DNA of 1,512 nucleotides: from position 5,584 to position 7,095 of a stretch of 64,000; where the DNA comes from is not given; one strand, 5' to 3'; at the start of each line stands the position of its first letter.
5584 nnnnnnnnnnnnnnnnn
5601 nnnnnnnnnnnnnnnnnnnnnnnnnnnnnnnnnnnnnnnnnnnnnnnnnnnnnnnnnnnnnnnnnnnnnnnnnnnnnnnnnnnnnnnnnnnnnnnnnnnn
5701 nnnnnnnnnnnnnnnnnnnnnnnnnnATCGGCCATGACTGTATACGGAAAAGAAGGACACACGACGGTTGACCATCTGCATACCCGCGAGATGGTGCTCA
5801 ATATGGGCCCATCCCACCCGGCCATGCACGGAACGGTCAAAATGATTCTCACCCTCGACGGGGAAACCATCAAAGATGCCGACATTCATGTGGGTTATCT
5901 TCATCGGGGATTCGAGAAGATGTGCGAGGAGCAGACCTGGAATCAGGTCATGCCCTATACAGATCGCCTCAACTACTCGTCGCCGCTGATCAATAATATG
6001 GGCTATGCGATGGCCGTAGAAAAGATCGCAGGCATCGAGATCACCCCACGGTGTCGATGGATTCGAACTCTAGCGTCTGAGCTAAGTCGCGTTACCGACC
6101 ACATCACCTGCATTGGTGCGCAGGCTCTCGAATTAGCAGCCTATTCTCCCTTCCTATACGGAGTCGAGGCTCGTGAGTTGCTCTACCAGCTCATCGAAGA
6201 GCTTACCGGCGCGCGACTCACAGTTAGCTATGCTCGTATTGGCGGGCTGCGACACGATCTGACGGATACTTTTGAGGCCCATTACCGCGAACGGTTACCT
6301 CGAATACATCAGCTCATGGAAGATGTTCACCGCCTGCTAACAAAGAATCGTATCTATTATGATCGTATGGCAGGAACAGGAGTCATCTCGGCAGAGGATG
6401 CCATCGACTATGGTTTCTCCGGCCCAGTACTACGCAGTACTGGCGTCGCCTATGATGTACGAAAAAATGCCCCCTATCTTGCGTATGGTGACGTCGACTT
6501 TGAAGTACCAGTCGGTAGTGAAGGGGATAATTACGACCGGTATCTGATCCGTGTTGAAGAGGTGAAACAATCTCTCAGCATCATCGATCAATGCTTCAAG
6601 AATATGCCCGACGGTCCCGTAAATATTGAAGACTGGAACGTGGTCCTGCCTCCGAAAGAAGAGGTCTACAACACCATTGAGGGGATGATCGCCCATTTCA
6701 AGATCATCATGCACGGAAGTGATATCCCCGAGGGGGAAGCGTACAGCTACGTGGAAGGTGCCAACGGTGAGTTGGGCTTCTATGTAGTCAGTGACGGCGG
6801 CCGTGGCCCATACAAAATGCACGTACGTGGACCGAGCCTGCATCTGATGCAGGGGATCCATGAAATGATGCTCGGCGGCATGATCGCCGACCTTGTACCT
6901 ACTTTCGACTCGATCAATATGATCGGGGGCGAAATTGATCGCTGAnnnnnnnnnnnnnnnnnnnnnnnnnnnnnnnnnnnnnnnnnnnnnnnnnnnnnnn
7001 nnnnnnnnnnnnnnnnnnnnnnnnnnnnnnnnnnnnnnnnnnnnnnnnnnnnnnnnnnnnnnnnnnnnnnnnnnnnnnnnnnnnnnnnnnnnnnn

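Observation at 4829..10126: Fragmentary complex I cluster nuoA-C-D-G-H-I lacking nuoB, nuoE, nuoF and nuoJ-N, with a short NuoG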

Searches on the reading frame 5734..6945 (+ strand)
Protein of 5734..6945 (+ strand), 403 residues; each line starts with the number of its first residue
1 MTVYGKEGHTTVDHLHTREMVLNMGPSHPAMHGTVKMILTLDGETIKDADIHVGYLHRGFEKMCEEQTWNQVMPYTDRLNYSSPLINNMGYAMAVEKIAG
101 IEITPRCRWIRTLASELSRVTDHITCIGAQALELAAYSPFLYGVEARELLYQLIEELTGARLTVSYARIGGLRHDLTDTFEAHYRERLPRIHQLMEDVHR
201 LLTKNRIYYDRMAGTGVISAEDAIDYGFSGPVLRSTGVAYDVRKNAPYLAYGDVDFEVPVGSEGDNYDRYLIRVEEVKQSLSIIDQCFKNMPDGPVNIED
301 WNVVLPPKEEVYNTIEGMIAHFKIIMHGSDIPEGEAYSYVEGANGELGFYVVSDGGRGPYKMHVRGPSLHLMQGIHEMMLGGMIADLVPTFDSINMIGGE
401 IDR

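Call 3: search_protein_families(library=pfam, proteins=[window:5734-6945:+])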
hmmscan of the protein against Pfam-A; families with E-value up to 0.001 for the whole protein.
window:5734-6945:+ (403 aa): 1 family
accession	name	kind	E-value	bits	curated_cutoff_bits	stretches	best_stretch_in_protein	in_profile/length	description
PF00346.24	Complex1_49kDa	-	1.4e-102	342.9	24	1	135-403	3-271/271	Respiratory-chain NADH dehydrogenase, 49 Kd subunit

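Call 4: search_protein_families(library=ncbifam, proteins=[window:5734-6945:+])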
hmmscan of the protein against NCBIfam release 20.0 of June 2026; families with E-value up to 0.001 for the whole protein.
window:5734-6945:+ (403 aa): 8 families
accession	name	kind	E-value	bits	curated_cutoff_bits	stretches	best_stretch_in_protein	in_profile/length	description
NF004739.1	PRK06075.1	equivalog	7.9e-145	482.4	360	1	20-403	1-384/384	NADH-quinone oxidoreductase subunit D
TIGR01962.1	NuoD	equivalog_domain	3.5e-141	470.5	459.35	1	19-403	2-386/386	NADH dehydrogenase (quinone) subunit D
NF008974.0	PRK12322.1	equivalog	3.8e-121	404.5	522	2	15-318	2-306/366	NADH-quinone oxidoreductase subunit D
NF009808.0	PRK13292.1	equivalog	4.6e-119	398.5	1156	1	8-403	396-791/791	NADH-quinone oxidoreductase subunit B/C/D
NF008728.0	PRK11742.1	equivalog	8.7e-115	384.3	840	1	18-403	213-598/598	NADH-quinone oxidoreductase subunit C/D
NF040602.1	F420_dehyd_FpoD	exception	1.8e-102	343.1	600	1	16-403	4-372/372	F420H2 dehydrogenase subunit FpoD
NF005649.0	PRK07415.1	equivalog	8.8e-91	304.9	583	1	16-403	7-394/394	NAD(P)H-quinone oxidoreductase subunit H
NF033181.1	NiFeSe_hydrog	equivalog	0.00021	20.3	600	1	32-124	13-104/507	nickel-dependent hydrogenase large subunit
